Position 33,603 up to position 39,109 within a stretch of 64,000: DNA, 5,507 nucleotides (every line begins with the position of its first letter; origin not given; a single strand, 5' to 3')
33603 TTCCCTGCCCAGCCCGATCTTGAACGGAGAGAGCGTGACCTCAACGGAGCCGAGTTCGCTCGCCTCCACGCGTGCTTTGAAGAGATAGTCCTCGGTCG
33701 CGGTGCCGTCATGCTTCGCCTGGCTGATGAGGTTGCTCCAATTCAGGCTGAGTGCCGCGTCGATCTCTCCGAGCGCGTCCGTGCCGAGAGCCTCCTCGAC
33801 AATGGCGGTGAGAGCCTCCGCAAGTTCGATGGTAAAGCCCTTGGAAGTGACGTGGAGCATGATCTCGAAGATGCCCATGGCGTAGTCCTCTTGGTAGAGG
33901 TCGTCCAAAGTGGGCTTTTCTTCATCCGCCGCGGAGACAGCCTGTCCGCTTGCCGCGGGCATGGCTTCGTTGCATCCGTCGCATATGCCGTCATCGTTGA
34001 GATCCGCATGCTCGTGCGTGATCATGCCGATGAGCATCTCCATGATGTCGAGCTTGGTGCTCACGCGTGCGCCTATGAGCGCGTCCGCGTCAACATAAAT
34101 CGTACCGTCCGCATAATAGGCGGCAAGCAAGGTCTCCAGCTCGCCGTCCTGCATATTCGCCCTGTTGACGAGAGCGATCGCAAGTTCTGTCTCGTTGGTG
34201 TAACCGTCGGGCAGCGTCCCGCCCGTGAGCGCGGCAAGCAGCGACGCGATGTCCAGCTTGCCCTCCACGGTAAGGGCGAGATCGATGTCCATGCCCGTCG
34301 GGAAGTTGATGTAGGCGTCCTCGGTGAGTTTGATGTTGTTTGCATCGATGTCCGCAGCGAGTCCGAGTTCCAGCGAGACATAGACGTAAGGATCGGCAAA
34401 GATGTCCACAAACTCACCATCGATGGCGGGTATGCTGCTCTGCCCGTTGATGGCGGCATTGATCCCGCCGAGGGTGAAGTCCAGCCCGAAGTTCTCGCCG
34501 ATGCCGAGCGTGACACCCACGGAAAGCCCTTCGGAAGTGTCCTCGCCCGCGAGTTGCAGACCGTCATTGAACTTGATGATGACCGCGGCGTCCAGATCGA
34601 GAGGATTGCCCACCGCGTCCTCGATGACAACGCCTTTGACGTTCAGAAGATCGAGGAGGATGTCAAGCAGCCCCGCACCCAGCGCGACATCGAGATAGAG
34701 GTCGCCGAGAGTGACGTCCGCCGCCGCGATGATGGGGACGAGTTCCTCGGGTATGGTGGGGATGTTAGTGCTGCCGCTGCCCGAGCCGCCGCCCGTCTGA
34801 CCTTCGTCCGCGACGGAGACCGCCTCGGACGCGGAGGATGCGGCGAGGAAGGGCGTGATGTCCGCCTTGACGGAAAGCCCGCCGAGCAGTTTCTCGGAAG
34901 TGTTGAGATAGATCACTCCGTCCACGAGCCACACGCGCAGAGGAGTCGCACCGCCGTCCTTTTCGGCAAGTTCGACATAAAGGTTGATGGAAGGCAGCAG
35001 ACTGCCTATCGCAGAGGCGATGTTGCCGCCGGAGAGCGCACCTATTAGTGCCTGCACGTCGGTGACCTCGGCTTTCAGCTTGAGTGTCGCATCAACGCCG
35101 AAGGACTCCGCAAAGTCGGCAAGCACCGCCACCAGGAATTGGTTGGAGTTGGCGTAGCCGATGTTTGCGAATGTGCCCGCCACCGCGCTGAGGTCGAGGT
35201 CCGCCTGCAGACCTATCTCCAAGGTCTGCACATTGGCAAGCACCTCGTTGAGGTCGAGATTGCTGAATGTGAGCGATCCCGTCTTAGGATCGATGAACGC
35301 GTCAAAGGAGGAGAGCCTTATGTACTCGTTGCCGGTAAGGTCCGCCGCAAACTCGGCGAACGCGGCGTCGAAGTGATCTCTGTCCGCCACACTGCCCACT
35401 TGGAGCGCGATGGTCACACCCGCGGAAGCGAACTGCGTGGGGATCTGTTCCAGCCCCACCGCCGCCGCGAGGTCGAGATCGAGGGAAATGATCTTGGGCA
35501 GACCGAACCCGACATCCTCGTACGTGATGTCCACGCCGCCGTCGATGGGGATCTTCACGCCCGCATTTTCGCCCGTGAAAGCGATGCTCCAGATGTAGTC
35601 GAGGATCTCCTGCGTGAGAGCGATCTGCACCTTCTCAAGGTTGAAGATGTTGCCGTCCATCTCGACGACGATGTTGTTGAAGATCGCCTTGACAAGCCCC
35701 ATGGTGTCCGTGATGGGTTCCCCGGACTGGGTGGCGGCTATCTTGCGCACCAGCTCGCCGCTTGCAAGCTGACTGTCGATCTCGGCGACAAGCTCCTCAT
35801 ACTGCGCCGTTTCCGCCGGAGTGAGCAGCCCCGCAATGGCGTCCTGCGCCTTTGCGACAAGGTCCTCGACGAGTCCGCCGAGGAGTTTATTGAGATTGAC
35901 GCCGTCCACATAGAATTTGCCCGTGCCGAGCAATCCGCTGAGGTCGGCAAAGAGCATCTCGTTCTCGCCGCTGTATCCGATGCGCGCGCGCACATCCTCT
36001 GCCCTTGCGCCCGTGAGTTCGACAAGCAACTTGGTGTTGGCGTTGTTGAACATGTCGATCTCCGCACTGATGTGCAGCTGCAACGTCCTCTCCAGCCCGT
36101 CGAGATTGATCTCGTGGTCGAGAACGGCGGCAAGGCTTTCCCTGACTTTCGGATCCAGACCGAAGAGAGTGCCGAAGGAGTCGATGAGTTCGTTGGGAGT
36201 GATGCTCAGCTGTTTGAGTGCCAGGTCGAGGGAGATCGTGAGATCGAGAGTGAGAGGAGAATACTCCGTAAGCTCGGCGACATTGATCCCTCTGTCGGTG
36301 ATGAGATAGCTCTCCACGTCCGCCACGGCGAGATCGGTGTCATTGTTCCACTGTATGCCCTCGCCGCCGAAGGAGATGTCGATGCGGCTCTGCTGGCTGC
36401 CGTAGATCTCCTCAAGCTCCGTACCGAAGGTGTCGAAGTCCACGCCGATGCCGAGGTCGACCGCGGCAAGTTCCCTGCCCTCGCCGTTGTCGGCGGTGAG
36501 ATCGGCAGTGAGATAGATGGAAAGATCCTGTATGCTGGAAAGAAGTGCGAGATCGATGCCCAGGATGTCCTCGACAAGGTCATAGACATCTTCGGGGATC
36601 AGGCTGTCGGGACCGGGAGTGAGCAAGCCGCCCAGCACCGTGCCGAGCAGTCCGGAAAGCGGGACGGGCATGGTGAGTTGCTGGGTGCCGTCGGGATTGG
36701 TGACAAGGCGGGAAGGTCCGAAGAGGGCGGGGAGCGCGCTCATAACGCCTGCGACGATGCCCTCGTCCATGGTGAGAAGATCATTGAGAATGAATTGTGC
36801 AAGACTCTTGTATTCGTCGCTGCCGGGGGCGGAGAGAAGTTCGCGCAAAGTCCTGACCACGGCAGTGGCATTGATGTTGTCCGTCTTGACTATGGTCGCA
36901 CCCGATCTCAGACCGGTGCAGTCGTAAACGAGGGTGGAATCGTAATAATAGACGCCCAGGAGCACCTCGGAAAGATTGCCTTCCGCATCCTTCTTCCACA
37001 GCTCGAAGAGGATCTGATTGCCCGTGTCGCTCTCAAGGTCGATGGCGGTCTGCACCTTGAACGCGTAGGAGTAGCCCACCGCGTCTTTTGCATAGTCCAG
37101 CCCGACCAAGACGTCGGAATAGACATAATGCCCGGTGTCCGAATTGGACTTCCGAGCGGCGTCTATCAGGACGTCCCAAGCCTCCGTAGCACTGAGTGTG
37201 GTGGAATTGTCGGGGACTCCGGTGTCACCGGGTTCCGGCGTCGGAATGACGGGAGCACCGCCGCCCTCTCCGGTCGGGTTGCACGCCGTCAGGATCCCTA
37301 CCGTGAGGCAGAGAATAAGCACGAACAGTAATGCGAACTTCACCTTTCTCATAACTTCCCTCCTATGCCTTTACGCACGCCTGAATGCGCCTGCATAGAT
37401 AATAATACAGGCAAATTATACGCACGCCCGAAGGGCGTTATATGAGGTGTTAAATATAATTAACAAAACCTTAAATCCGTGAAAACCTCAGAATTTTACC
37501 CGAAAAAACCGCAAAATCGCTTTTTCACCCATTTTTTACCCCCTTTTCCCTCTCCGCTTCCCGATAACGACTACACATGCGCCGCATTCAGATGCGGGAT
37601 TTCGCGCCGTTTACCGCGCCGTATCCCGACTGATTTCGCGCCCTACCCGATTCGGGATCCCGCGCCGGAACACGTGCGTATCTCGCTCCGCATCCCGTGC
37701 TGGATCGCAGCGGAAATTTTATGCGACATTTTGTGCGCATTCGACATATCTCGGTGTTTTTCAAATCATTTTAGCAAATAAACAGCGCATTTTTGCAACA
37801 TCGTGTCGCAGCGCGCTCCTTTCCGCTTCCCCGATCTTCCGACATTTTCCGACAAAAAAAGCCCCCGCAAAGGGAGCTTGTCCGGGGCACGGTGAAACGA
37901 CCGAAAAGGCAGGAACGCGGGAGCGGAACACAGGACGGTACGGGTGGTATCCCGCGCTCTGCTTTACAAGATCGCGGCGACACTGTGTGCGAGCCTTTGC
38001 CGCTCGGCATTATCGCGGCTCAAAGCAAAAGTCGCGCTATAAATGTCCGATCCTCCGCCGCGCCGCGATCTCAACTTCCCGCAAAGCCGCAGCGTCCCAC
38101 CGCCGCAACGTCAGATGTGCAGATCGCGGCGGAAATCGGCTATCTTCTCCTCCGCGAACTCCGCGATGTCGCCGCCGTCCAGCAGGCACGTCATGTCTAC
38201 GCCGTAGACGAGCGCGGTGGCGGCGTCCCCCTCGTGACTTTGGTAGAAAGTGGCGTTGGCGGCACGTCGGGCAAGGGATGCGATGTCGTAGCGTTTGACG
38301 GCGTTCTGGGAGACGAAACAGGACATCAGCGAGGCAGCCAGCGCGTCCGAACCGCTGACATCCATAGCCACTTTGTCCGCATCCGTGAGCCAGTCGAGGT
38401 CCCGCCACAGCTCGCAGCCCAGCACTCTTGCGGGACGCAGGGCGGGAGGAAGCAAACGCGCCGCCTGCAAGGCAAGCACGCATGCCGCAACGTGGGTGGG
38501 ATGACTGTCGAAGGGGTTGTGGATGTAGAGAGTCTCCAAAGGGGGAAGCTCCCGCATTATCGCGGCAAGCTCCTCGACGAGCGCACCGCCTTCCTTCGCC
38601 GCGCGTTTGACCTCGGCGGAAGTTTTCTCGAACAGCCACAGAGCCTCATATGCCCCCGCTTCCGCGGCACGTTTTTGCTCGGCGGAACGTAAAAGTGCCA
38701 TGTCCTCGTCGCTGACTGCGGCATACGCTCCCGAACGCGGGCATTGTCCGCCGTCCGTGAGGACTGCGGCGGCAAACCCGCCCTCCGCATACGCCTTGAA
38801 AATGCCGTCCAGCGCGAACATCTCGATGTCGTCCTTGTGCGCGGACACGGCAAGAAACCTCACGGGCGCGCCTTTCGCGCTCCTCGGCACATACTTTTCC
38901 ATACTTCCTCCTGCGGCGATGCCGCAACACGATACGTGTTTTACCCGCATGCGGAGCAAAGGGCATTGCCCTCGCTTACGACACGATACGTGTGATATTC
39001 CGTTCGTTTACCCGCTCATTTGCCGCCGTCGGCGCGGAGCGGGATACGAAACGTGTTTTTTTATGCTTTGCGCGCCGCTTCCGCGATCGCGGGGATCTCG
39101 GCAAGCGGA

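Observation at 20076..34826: About 14 variable-length modules, each closed by an L-Y-[VIL]-D motif and joined by an E-A-V-T-A-A-D-type linker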

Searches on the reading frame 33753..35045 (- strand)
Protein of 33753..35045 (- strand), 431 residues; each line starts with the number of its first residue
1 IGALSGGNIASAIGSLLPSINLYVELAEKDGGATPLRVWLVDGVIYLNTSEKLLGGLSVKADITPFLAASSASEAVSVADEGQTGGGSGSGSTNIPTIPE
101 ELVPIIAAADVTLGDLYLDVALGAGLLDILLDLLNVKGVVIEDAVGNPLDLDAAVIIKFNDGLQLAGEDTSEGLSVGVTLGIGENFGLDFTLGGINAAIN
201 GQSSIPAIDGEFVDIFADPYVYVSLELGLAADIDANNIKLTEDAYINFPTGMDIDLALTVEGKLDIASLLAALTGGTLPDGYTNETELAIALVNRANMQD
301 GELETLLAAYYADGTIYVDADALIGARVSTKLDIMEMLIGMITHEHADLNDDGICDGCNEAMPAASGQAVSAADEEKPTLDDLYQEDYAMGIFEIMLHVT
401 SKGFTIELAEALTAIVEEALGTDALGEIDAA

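Call 55: find_homologous_proteins(query=A5, max_evalue=0.00001)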
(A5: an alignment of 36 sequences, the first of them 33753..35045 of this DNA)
Query A5 (36 sequences) (431 aa, profile of the alignment): 1 proteins with E <= 0.00001 among 8000 candidates.
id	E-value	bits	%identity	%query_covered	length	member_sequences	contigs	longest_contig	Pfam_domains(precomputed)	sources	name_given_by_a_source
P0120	2.2e-77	279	47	98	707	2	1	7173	-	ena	-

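Call 64: search_solved_structures(query=A6, max_evalue=10)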
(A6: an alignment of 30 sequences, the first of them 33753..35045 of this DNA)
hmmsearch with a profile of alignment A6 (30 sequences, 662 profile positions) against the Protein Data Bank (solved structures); distinct sequences matched with E-value up to 10: 0.

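Call 68: predict_structure(alignment_id=A6)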
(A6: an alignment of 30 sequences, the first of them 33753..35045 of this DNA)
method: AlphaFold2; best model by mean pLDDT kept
length: 431 residues; sequences in the alignment: 30
mean_pLDDT: 59.0   pTM: 0.43
mean pLDDT of the five models: 59.0, 53.5, 52.6, 51.7, 50.4
residues with pLDDT >= 90: 0; 70-90: 156; 50-70: 120; < 50: 155
segments of 3 or more residues with pLDDT < 50: 1-12, 68-130, 137-142, 153-174, 201-213, 365-393, 427-431
pLDDT, mean of each block of 10 residues (from residue 1): 39 53 62 69 73 68 57 31 33 36 37 30 40 49 51 47 44 51 63 61 41 55 74 72 74 81 81 78 83 81 84 83 77 74 72 81 51 39 43 54 57 61 48 37
secondary structure, 60 per line:
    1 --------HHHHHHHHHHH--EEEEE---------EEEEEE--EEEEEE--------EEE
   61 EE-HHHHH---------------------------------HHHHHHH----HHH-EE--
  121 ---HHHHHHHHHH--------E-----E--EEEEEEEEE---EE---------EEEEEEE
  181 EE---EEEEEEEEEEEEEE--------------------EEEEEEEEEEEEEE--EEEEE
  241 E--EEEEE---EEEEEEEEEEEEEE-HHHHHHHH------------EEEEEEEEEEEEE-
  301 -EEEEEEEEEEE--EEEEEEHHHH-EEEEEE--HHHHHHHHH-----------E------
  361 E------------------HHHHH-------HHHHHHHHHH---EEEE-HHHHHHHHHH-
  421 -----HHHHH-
elements in order: H9-19 E22-26 E36-41 E44-49 E58-62 H64-68 H102-108 H124-133 E151-159 E174-182 E186-199 E220-233 E236-241 E244-248 E252-265 H267-274 E287-299 E302-312 E315-320 H321-324 E326-331 H334-342 H380-384 H392-401 E405-408 H410-419 H426-430

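Call 71: fold_search(model_id=the predicted structure, library=pdb)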
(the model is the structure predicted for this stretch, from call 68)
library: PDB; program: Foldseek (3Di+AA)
matches with E <= 10: 195; with E <= 0.001: 0
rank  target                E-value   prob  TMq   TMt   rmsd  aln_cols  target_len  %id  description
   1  2rck_A                2.6e-01  0.06  0.07  0.12  19.8       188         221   10  Crystal structure of juvenile hormone binding protein from Galleria mellonella hemolymph (released 2008-03-04)
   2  2rck_B                3.2e-01  0.06  0.08  0.11  20.3       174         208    6  Crystal structure of juvenile hormone binding protein from Galleria mellonella hemolymph (released 2008-03-04)
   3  7dsz_C                7.2e-01  0.08  0.10  0.17  19.1       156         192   11  Crystal structure of Amuc_1102 from Akkermansia muciniphila (released 2021-02-24)
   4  9fzc_A                8.0e-01  0.08  0.11  0.22  17.8       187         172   10  Structure of OmpA-short in complex with nanobody Nb01 (released 2024-07-17)
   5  9gf0_E                8.5e-01  0.03  0.09  0.11  22.4       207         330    8  Cryo-EM Structure of Pentameric Outer Membrane Protein A from Bdellovibrio bacteriovorus (released 2025-07-09)
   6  7v62_A                9.5e-01  0.08  0.13  0.14  15.8       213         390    6  Crystal structure of human OSBP ORD in complex with cholesterol (released 2022-06-08)
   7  4rlb_A                1.0e+00  0.06  0.09  0.16  18.2       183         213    9  Crystal structure of Acinetobacter baumannii CarO2 (released 2015-04-22)
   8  9ga1_A                1.1e+00  0.06  0.11  0.14  23.5       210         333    8  Structure of Pentameric Outer Membrane Protein A from Bdellovibrio bacteriovorus (released 2025-07-09)
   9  5u0p_F                1.2e+00  0.04  0.07  0.13  23.6       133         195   14  Cryo-EM structure of the transcriptional Mediator (released 2017-03-08)
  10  3aos_A                1.2e+00  0.02  0.07  0.11  22.1       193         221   10  Crystal structure of juvenile hormone binding protein from silkworm in complex with JH II (released 2011-10-12)
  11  2jmm_MODEL_1_A        1.3e+00  0.04  0.08  0.17  18.8       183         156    8  NMR solution structure of a minimal transmembrane beta-barrel platform protein (released 2007-07-03)
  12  8pzu_A                1.4e+00  0.04  0.12  0.08  16.0       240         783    9  Wait Complex: BAM bound Darobactin-B and Compact SurA (released 2024-09-25)
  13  6baq_E                1.5e+00  0.11  0.11  0.19   9.5       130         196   10  Mus musculus BPIFA1 (released 2018-05-09)
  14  6baq_G                1.5e+00  0.08  0.11  0.19  17.0       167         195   10  Mus musculus BPIFA1 (released 2018-05-09)
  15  3qra                  1.5e+00  0.10  0.13  0.32  15.8       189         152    9  The crystal structure of Ail, the attachment invasion locus protein of Yersinia pestis (released 2011-11-23)
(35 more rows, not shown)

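Call 82: search_protein_families(library=pfam, alignment_id=A5, max_evalue=10)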
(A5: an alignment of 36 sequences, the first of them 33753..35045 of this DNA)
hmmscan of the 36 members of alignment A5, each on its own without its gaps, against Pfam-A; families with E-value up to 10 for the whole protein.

A. member 1, window:33753-35045:- (431 aa): 0 families

B. families by the number of members that match (of 36 scanned): 12 families
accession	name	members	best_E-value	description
PF05085.17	DUF685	1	0.027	Protein of unknown function (DUF685)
PF16351.10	DUF4979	1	0.034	Domain of unknown function (DUF4979)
PF13040.11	Fur_reg_FbpB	1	0.051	Fur-regulated basic protein B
PF06260.17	DUF1024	1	0.11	Protein of unknown function (DUF1024)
PF24695.1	PITM1-3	1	0.14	PITM 1-3, beta-sandwich domain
PF07661.19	MORN_2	1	0.14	MORN repeat variant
PF16507.11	HEAT_PSME4_mid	1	0.15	Proteasome activator complex subunit 4, mid HEAT repeats region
PF17735.7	BslA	1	0.17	Biofilm surface layer A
PF12872.13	OST-HTH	1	0.19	OST-HTH/LOTUS domain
PF22825.2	HpiC1-like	1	0.22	HpiC1 cyclase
PF16099.11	RMI1_C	1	0.26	Recq-mediated genome instability protein 1, C-terminal OB-fold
PF17431.7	YpmT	1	0.54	Uncharacterized YmpT-like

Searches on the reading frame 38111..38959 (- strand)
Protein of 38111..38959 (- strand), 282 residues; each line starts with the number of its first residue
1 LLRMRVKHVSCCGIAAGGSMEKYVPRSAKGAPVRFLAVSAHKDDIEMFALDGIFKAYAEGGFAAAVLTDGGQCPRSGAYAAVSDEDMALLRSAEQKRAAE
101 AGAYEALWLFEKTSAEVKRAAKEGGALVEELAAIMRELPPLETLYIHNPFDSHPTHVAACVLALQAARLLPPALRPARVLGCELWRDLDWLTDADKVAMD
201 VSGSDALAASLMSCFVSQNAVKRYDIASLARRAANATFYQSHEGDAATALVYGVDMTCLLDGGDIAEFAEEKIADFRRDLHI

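Call 42: search_protein_families(library=pfam, proteins=[window:38111-38959:-], max_evalue=0.001)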
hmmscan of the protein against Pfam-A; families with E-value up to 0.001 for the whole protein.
window:38111-38959:- (282 aa): 1 family
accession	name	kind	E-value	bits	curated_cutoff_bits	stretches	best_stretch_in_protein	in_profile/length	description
PF02585.22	PIG-L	-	1e-09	39.4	28.2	1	36-166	1-128/129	GlcNAc-PI de-N-acetylase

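Call 81: search_protein_families(library=ncbifam, proteins=[window:38111-38959:-], max_evalue=0.01)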
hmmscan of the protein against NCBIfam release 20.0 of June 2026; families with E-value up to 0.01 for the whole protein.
window:38111-38959:- (282 aa): 2 families
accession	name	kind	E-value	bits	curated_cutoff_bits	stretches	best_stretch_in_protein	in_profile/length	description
TIGR04000.1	thiol_BshB2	equivalog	3.1e-05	23.7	195.25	1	36-221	4-187/217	bacillithiol biosynthesis deacetylase BshB2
TIGR04001.1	thiol_BshB1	equivalog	0.00019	21.2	182.5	1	33-166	2-121/226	bacillithiol biosynthesis deacetylase BshB1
